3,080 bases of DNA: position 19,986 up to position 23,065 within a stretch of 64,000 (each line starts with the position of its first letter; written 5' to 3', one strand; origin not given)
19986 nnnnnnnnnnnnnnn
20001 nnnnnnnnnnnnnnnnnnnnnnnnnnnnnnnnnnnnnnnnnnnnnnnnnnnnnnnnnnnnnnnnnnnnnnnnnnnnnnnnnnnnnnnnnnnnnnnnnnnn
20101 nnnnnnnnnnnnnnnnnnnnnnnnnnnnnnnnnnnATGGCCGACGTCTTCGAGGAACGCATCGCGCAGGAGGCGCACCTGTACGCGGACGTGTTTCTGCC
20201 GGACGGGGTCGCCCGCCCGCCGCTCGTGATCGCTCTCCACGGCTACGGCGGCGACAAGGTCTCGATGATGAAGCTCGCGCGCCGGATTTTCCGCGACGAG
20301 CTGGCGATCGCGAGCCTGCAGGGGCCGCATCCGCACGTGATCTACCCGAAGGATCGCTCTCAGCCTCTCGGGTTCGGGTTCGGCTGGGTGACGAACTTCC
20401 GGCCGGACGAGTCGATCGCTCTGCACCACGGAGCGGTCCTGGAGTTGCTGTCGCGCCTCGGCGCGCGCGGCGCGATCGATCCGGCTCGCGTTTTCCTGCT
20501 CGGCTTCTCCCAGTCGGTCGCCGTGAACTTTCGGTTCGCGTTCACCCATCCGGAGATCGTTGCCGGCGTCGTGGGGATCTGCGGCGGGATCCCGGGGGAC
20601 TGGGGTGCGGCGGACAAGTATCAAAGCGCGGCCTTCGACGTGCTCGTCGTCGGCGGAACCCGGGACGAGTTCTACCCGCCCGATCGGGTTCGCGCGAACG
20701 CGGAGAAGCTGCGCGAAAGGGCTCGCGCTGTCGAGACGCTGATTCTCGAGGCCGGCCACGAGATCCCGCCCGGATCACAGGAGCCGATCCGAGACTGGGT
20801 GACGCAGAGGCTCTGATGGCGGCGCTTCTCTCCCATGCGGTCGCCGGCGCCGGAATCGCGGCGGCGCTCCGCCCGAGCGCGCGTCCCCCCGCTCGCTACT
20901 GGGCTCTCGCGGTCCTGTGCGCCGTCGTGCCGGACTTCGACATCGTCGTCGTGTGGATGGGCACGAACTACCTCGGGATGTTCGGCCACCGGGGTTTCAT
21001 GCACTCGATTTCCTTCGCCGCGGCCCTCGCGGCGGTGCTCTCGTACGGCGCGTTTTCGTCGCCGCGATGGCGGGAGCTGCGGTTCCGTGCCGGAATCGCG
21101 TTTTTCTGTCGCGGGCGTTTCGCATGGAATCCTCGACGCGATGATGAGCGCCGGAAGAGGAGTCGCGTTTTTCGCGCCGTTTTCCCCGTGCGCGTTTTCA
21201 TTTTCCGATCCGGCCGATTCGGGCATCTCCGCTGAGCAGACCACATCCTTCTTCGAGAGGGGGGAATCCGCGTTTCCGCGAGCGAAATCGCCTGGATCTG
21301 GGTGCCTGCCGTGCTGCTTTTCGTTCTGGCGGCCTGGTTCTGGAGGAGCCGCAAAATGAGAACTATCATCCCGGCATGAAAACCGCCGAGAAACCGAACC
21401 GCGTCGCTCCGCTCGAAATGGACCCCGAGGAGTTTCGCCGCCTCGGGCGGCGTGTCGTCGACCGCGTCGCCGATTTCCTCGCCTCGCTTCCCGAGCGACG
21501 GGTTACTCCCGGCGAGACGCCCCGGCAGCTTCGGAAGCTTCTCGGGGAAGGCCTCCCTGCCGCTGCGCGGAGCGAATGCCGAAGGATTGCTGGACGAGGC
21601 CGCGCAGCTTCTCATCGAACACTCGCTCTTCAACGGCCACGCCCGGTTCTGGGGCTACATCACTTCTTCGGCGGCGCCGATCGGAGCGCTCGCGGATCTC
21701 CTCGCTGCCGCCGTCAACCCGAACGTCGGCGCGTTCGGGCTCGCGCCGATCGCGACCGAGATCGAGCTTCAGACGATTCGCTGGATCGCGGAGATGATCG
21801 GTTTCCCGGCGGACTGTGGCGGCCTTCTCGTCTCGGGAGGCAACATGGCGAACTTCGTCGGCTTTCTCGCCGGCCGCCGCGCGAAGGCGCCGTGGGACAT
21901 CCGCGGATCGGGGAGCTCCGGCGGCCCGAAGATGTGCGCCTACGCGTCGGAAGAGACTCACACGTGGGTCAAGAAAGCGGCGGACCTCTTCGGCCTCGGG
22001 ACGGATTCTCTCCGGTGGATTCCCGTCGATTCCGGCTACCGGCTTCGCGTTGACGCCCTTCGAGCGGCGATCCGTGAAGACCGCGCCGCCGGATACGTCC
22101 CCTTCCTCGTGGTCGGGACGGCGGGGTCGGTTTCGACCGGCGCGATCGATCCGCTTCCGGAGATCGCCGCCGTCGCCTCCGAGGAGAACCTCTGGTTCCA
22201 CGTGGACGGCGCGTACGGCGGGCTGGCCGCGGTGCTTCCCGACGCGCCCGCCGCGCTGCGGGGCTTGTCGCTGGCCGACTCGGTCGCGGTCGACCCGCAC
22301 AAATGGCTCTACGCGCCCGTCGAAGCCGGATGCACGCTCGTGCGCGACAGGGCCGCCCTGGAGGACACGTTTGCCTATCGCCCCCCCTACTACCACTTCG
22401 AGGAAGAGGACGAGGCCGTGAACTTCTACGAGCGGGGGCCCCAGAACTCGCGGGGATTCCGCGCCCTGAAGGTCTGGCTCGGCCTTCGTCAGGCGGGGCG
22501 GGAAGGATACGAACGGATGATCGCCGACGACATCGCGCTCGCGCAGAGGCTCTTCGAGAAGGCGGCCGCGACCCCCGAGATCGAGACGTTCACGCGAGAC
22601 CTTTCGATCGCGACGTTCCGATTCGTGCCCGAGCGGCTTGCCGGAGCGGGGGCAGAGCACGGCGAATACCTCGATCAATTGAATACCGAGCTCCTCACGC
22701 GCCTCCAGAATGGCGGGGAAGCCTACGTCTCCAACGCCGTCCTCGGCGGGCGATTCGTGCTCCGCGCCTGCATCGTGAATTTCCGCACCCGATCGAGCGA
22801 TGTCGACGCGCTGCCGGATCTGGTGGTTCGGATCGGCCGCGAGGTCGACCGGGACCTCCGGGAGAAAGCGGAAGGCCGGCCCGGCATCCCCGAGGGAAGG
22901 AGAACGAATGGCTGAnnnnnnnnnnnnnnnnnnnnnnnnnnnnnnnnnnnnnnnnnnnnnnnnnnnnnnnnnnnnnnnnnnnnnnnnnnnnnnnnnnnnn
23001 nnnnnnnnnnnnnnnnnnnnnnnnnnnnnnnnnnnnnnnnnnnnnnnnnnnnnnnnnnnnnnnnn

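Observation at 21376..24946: Three-gene cassette: PLP decarboxylase, Rieske-[2Fe-2S]/FMN-reductase fusion, hypothetical protein, all translationally coupled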

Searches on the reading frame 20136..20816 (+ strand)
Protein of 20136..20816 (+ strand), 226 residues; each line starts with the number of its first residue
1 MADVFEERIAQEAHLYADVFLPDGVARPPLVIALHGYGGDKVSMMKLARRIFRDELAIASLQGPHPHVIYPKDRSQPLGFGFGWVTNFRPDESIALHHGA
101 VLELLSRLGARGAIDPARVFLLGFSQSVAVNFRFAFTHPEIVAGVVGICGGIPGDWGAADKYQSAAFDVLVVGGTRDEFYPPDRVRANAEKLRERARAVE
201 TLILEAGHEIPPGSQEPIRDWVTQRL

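Call 83: search_protein_families(library=pfam, proteins=[window:20136-20816:+], max_evalue=0.001)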
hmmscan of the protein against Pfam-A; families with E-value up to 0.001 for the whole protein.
window:20136-20816:+ (226 aa): 1 family
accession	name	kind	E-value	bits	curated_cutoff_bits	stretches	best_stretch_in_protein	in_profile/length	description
PF02230.22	Abhydrolase_2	-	1.5e-09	38.5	23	1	29-219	15-210/217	Phospholipase/Carboxylesterase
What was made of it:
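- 20136..20816 (+): Abhydrolase_2 (phospholipase/carboxylesterase) gene; first member of the overlapping five-gene run. PF02230, 38.5 bits (call 83).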

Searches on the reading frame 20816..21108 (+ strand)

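Call 83: search_protein_families(library=pfam, proteins=[window:20816-21108:+], max_evalue=0.001)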
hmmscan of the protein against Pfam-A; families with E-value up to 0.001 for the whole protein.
window:20816-21108:+ (97 aa): 1 family
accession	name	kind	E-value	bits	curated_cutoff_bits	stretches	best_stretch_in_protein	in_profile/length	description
PF04307.19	YdjM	-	3.7e-16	59.6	29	1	3-88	3-91/176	YdjM inner membrane protein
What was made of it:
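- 20816..21379 (+): ydjM-like membrane hydrolase gene, broken by three +1 insertions (~21106, ~21189, ~21245; frames 2>3>1>2). Its stop overlaps the decarboxylase ATG (ATGA). PF04307 on the first 97 aa (call 83).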

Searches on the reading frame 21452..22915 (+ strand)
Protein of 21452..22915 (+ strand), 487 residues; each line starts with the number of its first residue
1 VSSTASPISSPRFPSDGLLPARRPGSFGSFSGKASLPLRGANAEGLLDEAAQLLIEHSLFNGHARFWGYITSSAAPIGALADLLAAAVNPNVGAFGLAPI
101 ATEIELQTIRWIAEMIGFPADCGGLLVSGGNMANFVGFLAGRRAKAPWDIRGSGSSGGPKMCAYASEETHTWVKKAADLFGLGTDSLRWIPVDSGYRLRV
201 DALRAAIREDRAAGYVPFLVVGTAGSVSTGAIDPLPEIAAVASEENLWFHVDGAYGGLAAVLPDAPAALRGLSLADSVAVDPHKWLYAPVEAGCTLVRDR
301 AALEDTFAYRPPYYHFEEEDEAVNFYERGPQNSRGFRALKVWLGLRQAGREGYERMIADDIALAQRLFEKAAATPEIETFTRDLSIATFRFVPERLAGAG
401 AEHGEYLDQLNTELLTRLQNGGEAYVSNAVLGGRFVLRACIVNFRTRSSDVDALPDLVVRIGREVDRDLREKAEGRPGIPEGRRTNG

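Call 6: search_protein_families(library=pfam, proteins=[window:21452-22915:+], max_evalue=0.01)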
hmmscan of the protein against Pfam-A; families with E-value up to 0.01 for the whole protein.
window:21452-22915:+ (487 aa): 3 families
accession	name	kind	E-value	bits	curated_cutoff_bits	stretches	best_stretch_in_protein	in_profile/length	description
PF00282.25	Pyridoxal_deC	-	5.8e-64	216.6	27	1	44-380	20-362/375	Pyridoxal-dependent decarboxylase conserved domain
PF00266.25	Aminotran_5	-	4.1e-05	23.2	21.5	1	183-379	112-299/371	Aminotransferase class-V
PF01212.27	Beta_elim_lyase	-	7.7e-05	22.6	27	1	169-299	80-214/288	Beta-eliminating lyase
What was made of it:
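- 21376..22915 (+): Group II PLP-dependent decarboxylase (aromatic-L-amino-acid decarboxylase-like). 512 aa once one base is removed; as sequenced it is split into frame 1 (21376-21552) and frame 2 (21554-22915). PF00282, 216.6 bits (call 6).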

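Call 7: search_protein_families(library=ncbifam, proteins=[window:21452-22915:+], max_evalue=0.01)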
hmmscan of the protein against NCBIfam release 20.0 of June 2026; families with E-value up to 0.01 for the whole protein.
window:21452-22915:+ (487 aa): 11 families
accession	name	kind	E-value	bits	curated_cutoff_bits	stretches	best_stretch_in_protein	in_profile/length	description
NF052646.1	DABADecarRhbB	equivalog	1e-55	189.2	900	1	35-468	69-488/491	L-2,4-diaminobutyrate decarboxylase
TIGR03799.1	NOD_PanD_pyr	equivalog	3.1e-40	138.1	606.1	1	160-432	209-486/522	pyridoxal-dependent aspartate 1-decarboxylase PanP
TIGR03812.1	tyr_de_CO2_Arch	equivalog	7.3e-28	97.5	299.4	1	86-389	42-324/375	tyrosine decarboxylase MfnA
TIGR03811.1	tyr_de_CO2_Ent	equivalog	4.3e-21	75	905.3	2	170-260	233-327/608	tyrosine decarboxylase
NF002748.0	PRK02769.1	equivalog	8.1e-12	44.5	305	1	160-301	110-250/382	histidine decarboxylase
TIGR01788.1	Glu-decarb-GAD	equivalog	2.1e-06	26.7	380.4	1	86-387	63-358/431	glutamate decarboxylase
TIGR01977.1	am_tr_V_EF2568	hypoth_equivalog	6.9e-05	22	377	1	190-377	117-292/376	cysteine desulfurase family protein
TIGR03402.1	FeS_nifS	equivalog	0.00038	19.3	530.75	1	186-299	112-212/379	cysteine desulfurase NifS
TIGR03235.1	DNA_S_dndA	equivalog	0.00082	18.8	480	1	189-300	117-215/353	cysteine desulfurase DndA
NF041359.1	GntG_guanitoxin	subfamily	0.0014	17.8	230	1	166-291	83-211/343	GntG family PLP-dependent aldolase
TIGR04343.1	egtE_PLP_lyase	equivalog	0.0045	15.8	400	1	187-314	119-232/370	ergothioneine biosynthesis PLP-dependent enzyme EgtE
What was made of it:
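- On L-2,4-diaminobutyrate decarboxylase, tyrosine decarboxylase and other NCBIfam equivalogs: Best is 189 bits against a cut-off of 900 (call 7).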
